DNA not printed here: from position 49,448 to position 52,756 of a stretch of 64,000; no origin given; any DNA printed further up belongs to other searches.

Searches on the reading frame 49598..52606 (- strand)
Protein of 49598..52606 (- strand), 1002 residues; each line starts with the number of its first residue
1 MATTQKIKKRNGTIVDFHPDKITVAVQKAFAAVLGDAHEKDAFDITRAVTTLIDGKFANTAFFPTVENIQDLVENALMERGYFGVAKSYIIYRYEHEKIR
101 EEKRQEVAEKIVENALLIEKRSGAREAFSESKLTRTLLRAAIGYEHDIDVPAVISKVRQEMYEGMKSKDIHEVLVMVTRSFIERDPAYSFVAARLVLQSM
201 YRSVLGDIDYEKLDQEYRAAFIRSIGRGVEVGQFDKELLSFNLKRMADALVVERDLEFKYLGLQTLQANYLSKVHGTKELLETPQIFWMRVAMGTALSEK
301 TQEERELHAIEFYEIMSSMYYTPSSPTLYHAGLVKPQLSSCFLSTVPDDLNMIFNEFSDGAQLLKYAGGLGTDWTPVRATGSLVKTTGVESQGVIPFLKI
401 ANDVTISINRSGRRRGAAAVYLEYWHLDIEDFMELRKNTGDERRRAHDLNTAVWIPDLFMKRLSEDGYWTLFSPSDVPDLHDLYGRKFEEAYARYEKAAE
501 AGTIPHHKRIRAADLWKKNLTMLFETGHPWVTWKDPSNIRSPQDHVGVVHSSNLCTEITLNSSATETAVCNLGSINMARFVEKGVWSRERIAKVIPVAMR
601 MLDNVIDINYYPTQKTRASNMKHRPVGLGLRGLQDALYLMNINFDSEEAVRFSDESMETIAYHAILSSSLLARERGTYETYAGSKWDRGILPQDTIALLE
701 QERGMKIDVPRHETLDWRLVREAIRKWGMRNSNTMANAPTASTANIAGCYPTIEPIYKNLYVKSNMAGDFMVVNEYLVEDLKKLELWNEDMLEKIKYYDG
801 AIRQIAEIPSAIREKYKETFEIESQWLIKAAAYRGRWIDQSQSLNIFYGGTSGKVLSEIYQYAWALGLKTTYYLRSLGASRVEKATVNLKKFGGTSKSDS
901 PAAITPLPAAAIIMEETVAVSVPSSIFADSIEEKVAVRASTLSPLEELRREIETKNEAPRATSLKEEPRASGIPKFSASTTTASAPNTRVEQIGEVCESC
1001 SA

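Call 61: search_protein_families(library=pfam, proteins=[window:49598-52606:-], max_evalue=0.00001)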
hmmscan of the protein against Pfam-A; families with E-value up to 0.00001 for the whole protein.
window:49598-52606:- (1002 aa): 3 families
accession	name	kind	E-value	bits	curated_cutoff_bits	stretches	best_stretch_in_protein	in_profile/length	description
PF02867.20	Ribonuc_red_lgC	-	3.2e-184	613.8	23.9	1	339-874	1-523/523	Ribonucleotide reductase, barrel domain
PF03477.21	ATP-cone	-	6.2e-31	107.2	25.8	2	6-97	2-87/88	ATP cone domain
PF00317.26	Ribonuc_red_lgN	-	8.2e-21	74.3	28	1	257-334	2-75/77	Ribonucleotide reductase, all-alpha domain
